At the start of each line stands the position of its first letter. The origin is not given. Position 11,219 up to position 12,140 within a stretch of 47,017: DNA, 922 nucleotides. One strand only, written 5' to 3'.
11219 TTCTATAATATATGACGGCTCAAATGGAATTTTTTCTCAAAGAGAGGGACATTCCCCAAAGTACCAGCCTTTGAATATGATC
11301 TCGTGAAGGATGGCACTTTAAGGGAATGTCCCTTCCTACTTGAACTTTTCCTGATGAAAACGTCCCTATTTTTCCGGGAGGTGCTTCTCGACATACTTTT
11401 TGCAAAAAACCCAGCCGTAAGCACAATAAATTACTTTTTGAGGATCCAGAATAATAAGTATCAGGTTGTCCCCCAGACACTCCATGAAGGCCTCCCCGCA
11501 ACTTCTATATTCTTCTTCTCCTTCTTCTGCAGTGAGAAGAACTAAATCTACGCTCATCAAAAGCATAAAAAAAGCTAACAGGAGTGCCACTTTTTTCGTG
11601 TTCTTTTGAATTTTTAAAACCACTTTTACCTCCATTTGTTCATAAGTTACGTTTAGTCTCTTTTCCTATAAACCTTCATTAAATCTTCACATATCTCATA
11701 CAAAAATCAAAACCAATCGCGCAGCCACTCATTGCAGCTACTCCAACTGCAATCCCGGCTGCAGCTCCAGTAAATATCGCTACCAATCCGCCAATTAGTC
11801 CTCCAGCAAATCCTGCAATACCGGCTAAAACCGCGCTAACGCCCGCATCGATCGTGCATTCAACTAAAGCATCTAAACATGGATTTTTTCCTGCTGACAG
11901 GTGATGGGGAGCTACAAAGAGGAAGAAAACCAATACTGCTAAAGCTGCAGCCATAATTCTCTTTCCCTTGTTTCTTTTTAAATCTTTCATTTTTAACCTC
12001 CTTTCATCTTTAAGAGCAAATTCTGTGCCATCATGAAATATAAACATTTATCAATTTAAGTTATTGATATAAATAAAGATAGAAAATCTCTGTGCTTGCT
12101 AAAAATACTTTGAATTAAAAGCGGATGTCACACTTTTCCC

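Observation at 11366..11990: Two adjacent mini-proteins share a CX6C ... CX6C scaffold around a hypervariable core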

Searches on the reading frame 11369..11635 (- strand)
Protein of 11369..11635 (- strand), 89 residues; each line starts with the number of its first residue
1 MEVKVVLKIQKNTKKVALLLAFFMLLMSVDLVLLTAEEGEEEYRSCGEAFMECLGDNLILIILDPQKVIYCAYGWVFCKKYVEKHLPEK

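Call 4: search_protein_families(library=pfam, proteins=[window:11369-11635:-], max_evalue=10)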
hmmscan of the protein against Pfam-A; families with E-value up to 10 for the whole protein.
seq(89 aa): 0 families

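Call 5: search_protein_families(library=ncbifam, proteins=[window:11369-11635:-], max_evalue=10)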
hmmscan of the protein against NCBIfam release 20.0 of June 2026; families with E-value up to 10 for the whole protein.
seq(89 aa): 0 families

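Call 8: find_homologous_proteins(query=window:11369-11635:-, max_evalue=10)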
Query seq(89 aa) (89 aa): 12 proteins with E <= 10 among 15 candidates.
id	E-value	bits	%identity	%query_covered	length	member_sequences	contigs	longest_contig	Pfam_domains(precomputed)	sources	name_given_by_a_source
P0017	3.6e-48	179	94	100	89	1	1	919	-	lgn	-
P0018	7.9e-47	175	95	96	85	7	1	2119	-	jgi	-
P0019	4.6e-43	163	87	96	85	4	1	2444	-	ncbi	-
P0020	2.8e-42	160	85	100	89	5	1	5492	-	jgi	-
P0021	1.3e-41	158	85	96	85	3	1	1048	-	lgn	-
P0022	6.2e-40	153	85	96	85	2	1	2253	-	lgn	-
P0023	2.0e-38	148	81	96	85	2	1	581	-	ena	-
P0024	2.2e-38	148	81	96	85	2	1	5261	-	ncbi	-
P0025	1.1e-37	146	76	100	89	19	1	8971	-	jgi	jgi:hypothetical protein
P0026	9.6e-34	133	75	99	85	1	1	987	-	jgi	-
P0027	2.9e-32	128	72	96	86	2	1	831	-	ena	-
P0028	5.4e-30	121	71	94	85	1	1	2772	-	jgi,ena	-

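Call 17: find_encoding_contigs(protein=P0025, flank=10000)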
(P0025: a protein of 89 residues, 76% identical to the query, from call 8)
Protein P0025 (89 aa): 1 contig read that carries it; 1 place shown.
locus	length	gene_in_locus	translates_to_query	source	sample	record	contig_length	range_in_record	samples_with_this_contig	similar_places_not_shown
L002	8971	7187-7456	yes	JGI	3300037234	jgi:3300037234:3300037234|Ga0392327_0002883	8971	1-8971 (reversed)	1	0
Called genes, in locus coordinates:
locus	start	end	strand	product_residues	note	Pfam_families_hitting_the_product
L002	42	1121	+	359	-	PF03462:PCRF, PF00472:RF-1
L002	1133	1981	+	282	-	PF17827:PrmC_N, PF05175:MTS, PF06325:PrmA (weak), PF01728:FtsJ (weak), PF08242:Methyltransf_12 (faint), PF13649:Methyltransf_25, PF13847:Methyltransf_31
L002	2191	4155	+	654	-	-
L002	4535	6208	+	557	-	PF17391:Urocanase_N, PF01175:Urocanase, PF17392:Urocanase_C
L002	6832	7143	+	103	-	-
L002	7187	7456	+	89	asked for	-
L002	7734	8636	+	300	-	PF17170:DUF5128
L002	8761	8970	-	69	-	?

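Call 43: predict_structure(alignment_id=A2)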
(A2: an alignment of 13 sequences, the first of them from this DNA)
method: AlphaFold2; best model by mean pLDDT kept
length: 85 residues; sequences in the alignment: 13
mean_pLDDT: 65.4   pTM: 0.45
mean pLDDT of the five models: 65.4, 63.6, 61.4, 60.4, 57.3
residues with pLDDT >= 90: 0; 70-90: 32; 50-70: 42; < 50: 11
segments of 3 or more residues with pLDDT < 50: 1-6, 29-31
pLDDT, mean of each block of 10 residues (from residue 1): 51 67 56 54 78 67 78 77 56
secondary structure, 60 per line:
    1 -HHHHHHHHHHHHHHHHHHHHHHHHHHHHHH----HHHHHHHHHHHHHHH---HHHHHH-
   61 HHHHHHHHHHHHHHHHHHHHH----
elements in order: H2-31 H36-50 H54-59 H61-81

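Call 47: fold_search(model_id=the predicted structure, library=pdb)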
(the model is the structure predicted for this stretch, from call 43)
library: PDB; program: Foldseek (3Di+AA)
matches with E <= 10: 25; with E <= 0.001: 0
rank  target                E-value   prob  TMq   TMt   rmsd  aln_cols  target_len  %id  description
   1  4o9p_A                4.6e+00  0.06  0.30  0.28   8.8        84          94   15  Crystal structure of Thermus thermophilis transhydrogeanse domain II dimer SeMet derivative (released 2014-06-11)
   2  6h2e_P                5.2e+00  0.04  0.28  0.12  19.1        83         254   12  Structure of the soluble AhlC of the tripartite alpha-pore forming toxin, AHL, from Aeromonas hydrophila. (released 2019-07-10)
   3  2y3b                  6.3e+00  0.05  0.23  0.18  10.8        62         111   14  Co-bound form of Cupriavidus metallidurans CH34 CnrXs (released 2011-03-30)
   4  3teq_B                6.3e+00  0.04  0.27  0.24  18.8        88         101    7  Crystal structure of SOAR domain (released 2012-04-11)
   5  5nfd_A                7.1e+00  0.03  0.24  0.27  15.2        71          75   11  Antiparallel monomeric coiled coil of Kif21A (released 2018-05-02)
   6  3g67_B                7.6e+00  0.06  0.34  0.15  20.0        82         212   13  Crystal Structure of a Soluble Chemoreceptor from Thermotoga maritima (released 2009-07-28)
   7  9n73_NB               8.0e+00  0.09  0.48  0.21  37.1       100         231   10  SSU processome maturation and disassembly, State G (released 2025-10-29)
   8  9n6z_NB               8.0e+00  0.08  0.49  0.23  41.8       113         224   10  SSU processome maturation and disassembly, State D (released 2025-11-05)
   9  7pv0_B                8.0e+00  0.06  0.31  0.34   6.6        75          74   17  Crystal structure of a Mic60-Mic19 fusion protein (released 2022-09-07)
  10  8g2z_1V               8.0e+00  0.06  0.36  0.14  23.3        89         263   12  48-nm doublet microtubule from Tetrahymena thermophila strain CU428 (released 2023-06-14)
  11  3g6b_B                8.0e+00  0.05  0.35  0.15  20.1        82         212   13  Crystal structure of a Soluble Chemoreceptor from Thermotoga maritima Asn217Ile mutant (released 2009-07-28)
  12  4o93_A                8.0e+00  0.04  0.28  0.26   8.5        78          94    9  Crystal structure of Thermus thermophilis transhydrogeanse domain II dimer (released 2014-12-31)
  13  4wwb                  8.0e+00  0.04  0.22  0.17  10.9        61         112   15  High-resolution structure of the Ni-bound form of the Y135F mutant of C. metallidurans CnrXs (released 2015-02-11)
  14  9cpc_3G               8.0e+00  0.03  0.30  0.20  20.8        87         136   16  Atomic model of porcine brain ventricles cilia doublet microtubule (48-nm periodicity) (released 2024-10-23)
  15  3nrx_A                8.5e+00  0.06  0.32  0.24   5.2        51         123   10  Insights into anti-parallel microtubule crosslinking by PRC1, a conserved non-motor microtubule binding protein (released 2010-08-18)
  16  7pv0_D                8.5e+00  0.04  0.25  0.27   7.6        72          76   17  Crystal structure of a Mic60-Mic19 fusion protein (released 2022-09-07)
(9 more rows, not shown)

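Call 70: search_protein_families(library=padloc, proteins=[window:11369-11623:-], max_evalue=0.1)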
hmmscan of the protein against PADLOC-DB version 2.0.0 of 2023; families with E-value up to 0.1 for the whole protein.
seq(85 aa): 0 families

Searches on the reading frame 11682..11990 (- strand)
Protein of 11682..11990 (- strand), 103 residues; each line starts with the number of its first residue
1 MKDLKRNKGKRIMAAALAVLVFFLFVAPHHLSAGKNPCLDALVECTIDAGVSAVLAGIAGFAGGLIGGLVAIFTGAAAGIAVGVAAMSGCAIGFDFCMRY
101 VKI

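Call 4: search_protein_families(library=pfam, proteins=[window:11682-11990:-], max_evalue=10)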
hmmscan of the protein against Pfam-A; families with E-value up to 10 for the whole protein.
seq(103 aa): 3 families
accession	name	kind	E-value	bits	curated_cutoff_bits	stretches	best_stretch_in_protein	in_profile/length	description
PF20721.2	C19orf12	-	0.84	9.8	30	1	49-89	42-82/163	C19orf12-like protein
PF13786.12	DUF4179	-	0.97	10.3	30.1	1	5-44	3-45/94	Domain of unknown function (DUF4179)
PF21724.2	DUF6861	-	1.1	9.2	28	1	39-87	33-85/194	Family of unknown function (DUF6861)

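Call 5: search_protein_families(library=ncbifam, proteins=[window:11682-11990:-], max_evalue=10)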
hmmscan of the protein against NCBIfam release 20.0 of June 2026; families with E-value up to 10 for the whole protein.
seq(103 aa): 2 families
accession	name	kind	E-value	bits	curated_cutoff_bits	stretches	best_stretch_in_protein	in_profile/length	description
TIGR00341.1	TIGR00341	hypoth_equivalog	0.053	12.8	94.75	1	15-87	177-244/325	TIGR00341 family protein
NF005165.0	PRK06638.1-5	equivalog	0.23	10.4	192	1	18-89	80-146/282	NADH-quinone oxidoreductase subunit J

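Call 7: find_homologous_proteins(query=window:11682-11990:-, max_evalue=10)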
Query seq(103 aa) (103 aa): 16 proteins with E <= 10 among 647 candidates.
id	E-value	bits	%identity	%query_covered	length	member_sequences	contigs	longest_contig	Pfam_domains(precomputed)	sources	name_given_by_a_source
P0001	6.9e-55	201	97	100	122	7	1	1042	-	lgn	-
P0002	2.8e-50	186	89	100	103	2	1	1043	-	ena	-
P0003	4.9e-48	179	86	100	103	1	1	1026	-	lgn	-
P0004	3.5e-47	176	83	100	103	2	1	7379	-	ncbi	-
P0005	1.1e-46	175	83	100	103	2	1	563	-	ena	-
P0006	3.1e-46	173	84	100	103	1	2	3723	-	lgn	-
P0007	9.2e-46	172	83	100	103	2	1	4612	-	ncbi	-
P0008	1.5e-45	171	84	100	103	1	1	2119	-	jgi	-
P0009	3.8e-45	170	82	100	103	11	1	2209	-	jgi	jgi:hypothetical protein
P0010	7.8e-45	169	83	100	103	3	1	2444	-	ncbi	-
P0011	9.8e-45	168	80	100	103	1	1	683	-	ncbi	-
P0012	1.2e-44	168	80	100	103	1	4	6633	-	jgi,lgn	jgi:hypothetical protein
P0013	2.3e-44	167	79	100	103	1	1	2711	-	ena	-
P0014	1.2e-43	165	79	100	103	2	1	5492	-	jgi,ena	-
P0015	1.2e-41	159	79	100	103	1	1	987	-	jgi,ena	-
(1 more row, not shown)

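Call 16: find_encoding_contigs(protein=P0004, flank=10000)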
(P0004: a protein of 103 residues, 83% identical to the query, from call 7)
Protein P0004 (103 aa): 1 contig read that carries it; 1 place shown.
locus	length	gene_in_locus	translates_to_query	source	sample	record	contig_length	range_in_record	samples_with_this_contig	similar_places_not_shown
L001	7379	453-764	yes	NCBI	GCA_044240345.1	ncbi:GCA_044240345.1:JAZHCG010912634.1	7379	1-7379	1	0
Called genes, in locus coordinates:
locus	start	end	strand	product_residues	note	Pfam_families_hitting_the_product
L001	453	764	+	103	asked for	-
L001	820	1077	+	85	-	-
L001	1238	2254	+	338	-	PF17170:DUF5128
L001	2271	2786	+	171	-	-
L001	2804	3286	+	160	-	-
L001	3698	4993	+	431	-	PF00155:Aminotran_1_2, PF00266:Aminotran_5 (weak), PF01053:Cys_Met_Meta_PP, PF01212:Beta_elim_lyase (weak)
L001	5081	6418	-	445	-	PF01408:GFO_IDH_MocA, PF02894:GFO_IDH_MocA_C (faint), PF22725:GFO_IDH_MocA_C3 (faint), PF19051:GFO_IDH_MocA_C2 (faint)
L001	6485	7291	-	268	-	PF06439:3keto-disac_hyd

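Call 42: predict_structure(alignment_id=A1)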
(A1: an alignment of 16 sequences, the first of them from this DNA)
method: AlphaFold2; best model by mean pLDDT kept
length: 103 residues; sequences in the alignment: 16
mean_pLDDT: 64.3   pTM: 0.44
mean pLDDT of the five models: 64.3, 63.7, 63.5, 61.3, 53.7
residues with pLDDT >= 90: 0; 70-90: 26; 50-70: 69; < 50: 8
segments of 3 or more residues with pLDDT < 50: 30-33
pLDDT, mean of each block of 10 residues (from residue 1): 53 66 58 59 71 68 66 64 69 72 54
secondary structure, 60 per line:
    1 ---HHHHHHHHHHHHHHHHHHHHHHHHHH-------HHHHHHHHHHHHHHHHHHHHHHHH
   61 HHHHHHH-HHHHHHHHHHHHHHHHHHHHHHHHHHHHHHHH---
elements in order: H4-29 H37-67 H69-100

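Call 45: search_protein_representatives(alignment_id=A4)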
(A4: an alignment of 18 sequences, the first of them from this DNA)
Query: 18 sequences, 84 profile positions. Proteins with E-value up to 0.001 (for the whole library): 159; up to 1e-10: 9; up to 1e-30: 1. The best 150 are listed.
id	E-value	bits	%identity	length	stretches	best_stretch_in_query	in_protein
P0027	1.3e-34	134.8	-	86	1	2-84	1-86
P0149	3.3e-25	104.6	-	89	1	2-82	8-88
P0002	4.3e-25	104.2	-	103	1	1-78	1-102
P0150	9.8e-16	74.2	-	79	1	2-79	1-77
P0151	9.9e-14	67.8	-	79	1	2-79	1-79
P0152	1.2e-13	67.6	-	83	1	3-79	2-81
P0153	2.1e-13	66.7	-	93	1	1-76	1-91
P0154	1.2e-12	64.4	-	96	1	1-77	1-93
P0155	1.3e-11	61.0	-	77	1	4-79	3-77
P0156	1.1e-10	58.1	-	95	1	1-77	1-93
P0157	2.2e-10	57.1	-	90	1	7-79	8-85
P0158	2.7e-10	56.8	-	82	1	1-77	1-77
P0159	2.8e-10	56.7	-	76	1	4-79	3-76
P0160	3.8e-10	56.3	-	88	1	1-79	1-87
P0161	3.8e-10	56.3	-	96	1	1-77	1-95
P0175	2.1e-07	47.5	-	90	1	6-78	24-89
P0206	6.1e-06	42.8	-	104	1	8-78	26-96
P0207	6.2e-06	42.8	-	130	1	5-78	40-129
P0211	8.3e-06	42.4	-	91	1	12-78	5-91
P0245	5.1e-05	39.9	-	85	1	1-79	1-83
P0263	1.1e-04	38.8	-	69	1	10-78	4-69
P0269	1.8e-04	38.1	-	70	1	20-79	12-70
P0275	2.4e-04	37.7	-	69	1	8-76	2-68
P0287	4.7e-04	36.8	-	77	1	23-78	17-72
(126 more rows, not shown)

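Call 60: find_encoding_contigs(protein=P0263, flank=6000, max_places=3)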
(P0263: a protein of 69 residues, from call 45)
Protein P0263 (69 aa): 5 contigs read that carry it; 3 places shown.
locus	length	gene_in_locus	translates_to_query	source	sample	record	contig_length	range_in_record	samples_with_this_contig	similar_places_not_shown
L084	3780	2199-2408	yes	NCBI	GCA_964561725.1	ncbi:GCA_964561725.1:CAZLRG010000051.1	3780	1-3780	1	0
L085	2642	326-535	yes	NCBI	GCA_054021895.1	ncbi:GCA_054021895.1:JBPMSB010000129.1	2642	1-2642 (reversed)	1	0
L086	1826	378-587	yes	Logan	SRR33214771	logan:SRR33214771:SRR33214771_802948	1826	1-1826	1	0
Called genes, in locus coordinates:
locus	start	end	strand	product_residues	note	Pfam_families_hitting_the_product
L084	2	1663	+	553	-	?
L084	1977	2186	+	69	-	-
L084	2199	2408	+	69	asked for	-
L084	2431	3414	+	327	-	PF17170:DUF5128 (weak)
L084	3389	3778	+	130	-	?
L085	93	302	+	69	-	-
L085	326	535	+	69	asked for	-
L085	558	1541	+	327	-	PF17170:DUF5128 (weak)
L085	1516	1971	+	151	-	-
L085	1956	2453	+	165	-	-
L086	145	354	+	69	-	-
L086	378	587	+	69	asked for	-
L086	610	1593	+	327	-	PF17170:DUF5128 (weak)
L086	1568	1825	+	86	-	?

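Call 61: find_encoding_contigs(protein=P0269, flank=6000, max_places=3)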
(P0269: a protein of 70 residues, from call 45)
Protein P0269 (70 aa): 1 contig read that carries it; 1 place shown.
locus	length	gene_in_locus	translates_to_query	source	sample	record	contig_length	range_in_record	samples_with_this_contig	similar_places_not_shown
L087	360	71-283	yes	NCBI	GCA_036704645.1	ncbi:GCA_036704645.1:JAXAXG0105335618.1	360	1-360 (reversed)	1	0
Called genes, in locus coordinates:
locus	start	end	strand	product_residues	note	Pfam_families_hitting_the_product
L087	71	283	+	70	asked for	-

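Call 70: search_protein_families(library=padloc, proteins=[window:11682-11990:-], max_evalue=0.1)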
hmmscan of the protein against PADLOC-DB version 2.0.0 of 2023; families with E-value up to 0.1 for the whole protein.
seq(103 aa): 0 families

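Call 76: search_solved_structures(query=A7, max_evalue=10)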
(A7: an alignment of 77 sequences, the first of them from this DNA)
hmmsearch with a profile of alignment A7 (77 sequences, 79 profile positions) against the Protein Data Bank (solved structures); distinct sequences matched with E-value up to 10: 2.
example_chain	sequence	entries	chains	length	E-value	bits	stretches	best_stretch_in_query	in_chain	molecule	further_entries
6l4t_7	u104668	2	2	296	0.41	14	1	19-56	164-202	Fucoxanthin chlorophyll a/c-binding protein Lhcr10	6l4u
6ly5_E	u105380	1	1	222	0.48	13.8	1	19-56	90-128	FCPI-5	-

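Call 77: search_protein_families(library=pfam, alignment_id=A7, max_evalue=0.1)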
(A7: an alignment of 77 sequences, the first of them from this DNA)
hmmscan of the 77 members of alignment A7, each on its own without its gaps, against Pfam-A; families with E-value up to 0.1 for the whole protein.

A. member 1, seq(103 aa): 0 families

B. families by the number of members that match (of 77 scanned): 19 families
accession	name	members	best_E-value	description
PF17364.7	DUF5389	1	0.0016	Family of unknown function (DUF5389)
PF18770.7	Arm_vescicular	1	0.0096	Armadillo tether-repeat of vescicular transport factor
PF07168.17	Ureide_permease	1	0.019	Ureide permease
PF00706.22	Toxin_4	1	0.02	Anenome neurotoxin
PF04956.18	TrbC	1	0.022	TrbC/VIRB2 pilin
PF11368.13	DUF3169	1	0.024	Protein of unknown function (DUF3169)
PF12420.13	DUF3671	1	0.029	Fam-L, Fam-M like protein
PF14387.11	DUF4418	1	0.036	Domain of unknown function (DUF4418)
PF04549.19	CD47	1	0.041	CD47 transmembrane region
PF05452.16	Clavanin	1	0.053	Clavanin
PF11466.13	Doppel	1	0.058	Prion-like protein Doppel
PF15746.10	TMEM215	1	0.063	TMEM215 family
PF03367.19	Zn_ribbon_ZPR1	1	0.067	ZPR1 zinc-finger domain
PF11859.13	DUF3379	1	0.067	Protein of unknown function (DUF3379)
PF13786.12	DUF4179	1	0.082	Domain of unknown function (DUF4179)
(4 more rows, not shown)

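Call 88: list_cluster_members(proteins=[P0150, P0160, P0175, P0206, P0207, P0211, P0245, P0263, P0275, P0287])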
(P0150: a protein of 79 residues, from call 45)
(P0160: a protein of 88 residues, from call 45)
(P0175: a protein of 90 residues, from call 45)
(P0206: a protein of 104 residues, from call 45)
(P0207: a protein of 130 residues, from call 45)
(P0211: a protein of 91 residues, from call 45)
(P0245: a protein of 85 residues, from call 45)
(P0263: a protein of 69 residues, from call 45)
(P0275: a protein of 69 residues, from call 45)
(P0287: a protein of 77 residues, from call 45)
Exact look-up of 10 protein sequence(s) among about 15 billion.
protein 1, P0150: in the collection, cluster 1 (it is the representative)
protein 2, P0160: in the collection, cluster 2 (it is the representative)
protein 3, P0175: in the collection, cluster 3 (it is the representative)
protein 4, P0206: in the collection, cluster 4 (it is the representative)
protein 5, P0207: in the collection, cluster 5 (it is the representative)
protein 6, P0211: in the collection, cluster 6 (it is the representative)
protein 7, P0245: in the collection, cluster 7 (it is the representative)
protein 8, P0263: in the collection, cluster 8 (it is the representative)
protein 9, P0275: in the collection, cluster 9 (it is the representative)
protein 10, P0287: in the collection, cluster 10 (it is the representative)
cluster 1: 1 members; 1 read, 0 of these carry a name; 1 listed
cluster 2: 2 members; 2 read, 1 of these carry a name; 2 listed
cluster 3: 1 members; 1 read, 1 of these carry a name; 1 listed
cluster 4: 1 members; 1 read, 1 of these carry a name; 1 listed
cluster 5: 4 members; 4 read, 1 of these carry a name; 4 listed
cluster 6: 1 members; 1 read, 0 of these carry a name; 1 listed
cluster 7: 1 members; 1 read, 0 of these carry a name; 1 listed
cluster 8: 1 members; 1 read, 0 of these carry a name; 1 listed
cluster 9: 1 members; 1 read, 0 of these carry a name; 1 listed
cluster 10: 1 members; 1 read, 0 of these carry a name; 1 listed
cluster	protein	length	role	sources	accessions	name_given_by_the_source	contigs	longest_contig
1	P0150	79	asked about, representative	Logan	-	-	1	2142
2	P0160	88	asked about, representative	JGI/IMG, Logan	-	hypothetical protein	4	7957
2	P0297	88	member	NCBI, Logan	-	-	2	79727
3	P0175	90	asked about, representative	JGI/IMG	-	hypothetical protein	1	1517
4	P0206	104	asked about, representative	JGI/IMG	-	hypothetical protein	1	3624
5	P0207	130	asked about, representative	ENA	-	-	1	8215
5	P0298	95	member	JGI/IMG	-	hypothetical protein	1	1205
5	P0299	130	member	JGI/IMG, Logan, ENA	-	-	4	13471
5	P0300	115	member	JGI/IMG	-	-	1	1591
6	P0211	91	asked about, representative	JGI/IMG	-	-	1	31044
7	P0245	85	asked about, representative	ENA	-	-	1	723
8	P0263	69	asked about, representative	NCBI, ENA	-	-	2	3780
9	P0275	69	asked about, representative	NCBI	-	-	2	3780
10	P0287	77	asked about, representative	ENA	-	-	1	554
